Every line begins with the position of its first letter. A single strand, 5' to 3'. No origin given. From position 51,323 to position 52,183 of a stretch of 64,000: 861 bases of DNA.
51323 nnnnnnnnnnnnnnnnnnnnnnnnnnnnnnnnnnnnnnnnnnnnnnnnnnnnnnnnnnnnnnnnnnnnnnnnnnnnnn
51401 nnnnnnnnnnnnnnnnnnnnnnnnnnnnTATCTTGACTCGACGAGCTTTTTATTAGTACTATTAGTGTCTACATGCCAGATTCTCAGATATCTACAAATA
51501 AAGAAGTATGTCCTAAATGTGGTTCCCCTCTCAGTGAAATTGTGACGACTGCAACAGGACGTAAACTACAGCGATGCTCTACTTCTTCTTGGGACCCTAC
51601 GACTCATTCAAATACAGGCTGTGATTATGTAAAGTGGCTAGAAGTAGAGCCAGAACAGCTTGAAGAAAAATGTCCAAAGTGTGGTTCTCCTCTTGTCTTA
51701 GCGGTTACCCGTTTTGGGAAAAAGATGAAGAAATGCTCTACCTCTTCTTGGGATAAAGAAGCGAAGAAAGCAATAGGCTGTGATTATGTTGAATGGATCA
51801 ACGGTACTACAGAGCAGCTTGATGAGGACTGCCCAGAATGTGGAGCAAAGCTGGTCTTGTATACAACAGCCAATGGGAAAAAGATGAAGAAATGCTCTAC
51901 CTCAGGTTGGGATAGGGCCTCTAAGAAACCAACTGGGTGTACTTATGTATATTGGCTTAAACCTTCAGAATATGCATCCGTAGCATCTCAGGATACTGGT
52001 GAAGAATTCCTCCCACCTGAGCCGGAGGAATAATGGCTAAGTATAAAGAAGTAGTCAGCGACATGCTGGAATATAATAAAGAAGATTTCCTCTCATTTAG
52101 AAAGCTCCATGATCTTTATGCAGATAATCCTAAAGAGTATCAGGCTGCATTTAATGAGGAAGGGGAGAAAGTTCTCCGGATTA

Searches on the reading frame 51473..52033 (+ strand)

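Call 12: search_protein_families(library=pfam, proteins=[window:51473-52033:+], max_evalue=0.001)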
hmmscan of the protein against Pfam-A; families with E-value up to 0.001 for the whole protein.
window:51473-52033:+ (186 aa): 21 families
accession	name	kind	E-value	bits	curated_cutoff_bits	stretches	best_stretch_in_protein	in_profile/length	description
PF01396.24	Zn_ribbon_Top1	-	7.3e-11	42.1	32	1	65-83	2-20/39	Topoisomerase DNA binding C4 zinc finger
PF13240.11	Zn_Ribbon_1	-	9.8e-08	32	25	0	5-20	8-23/23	zinc-ribbon domain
PF03119.21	DNA_ligase_ZBD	-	2.2e-06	27.9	25.8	0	66-75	1-10/27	NAD-dependent DNA ligase C4 zinc finger domain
PF09723.15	Zn_ribbon_8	-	3.2e-06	27.5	34.4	0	9-21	25-38/41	Zinc ribbon domain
PF06677.18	Auto_anti-p27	-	1.9e-05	25.1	24.1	0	63-75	14-26/40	Sjogren's syndrome/scleroderma autoantigen 1 (Autoantigen p27)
PF12760.12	Zn_ribbon_IS1595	-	6.2e-05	23.3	25.4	0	9-36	17-41/46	Transposase zinc-ribbon domain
PF06906.16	DUF1272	-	6.3e-05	23.4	25.3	0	91-128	13-52/57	Protein of unknown function (DUF1272)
PF23549.1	Zn_ribbon_GRF_2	-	6.6e-05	23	27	0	66-80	3-17/45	GRF-like zinc ribbon domain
PF04135.18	Nop10p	-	7.7e-05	23.1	27.2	0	63-77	16-30/52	Nucleolar RNA-binding protein, Nop10p family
PF08271.17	Zn_Ribbon_TF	-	8.9e-05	22.4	29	0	66-74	2-10/43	TFIIB zinc-binding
PF11781.13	Zn_ribbon_RRN7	-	9.8e-05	22.4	27.1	0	120-136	7-21/32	Zinc-finger of RNA-polymerase I-specific TFIIB, Rrn7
PF14803.11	Zn_ribbon_Nudix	-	0.00011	22.4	25.6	0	67-78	3-14/34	Nudix N-terminal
PF13453.11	Zn_ribbon_TFIIB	-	0.00012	21.8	22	0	13-35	2-22/41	Transcription factor zinc-finger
PF01599.25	Ribosomal_S27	-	0.00015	22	22.3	0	110-126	10-26/44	Ribosomal protein S27a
PF23455.1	DUF7129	-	0.00024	21.2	30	0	8-23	25-40/45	Domain of unknown function (DUF7129)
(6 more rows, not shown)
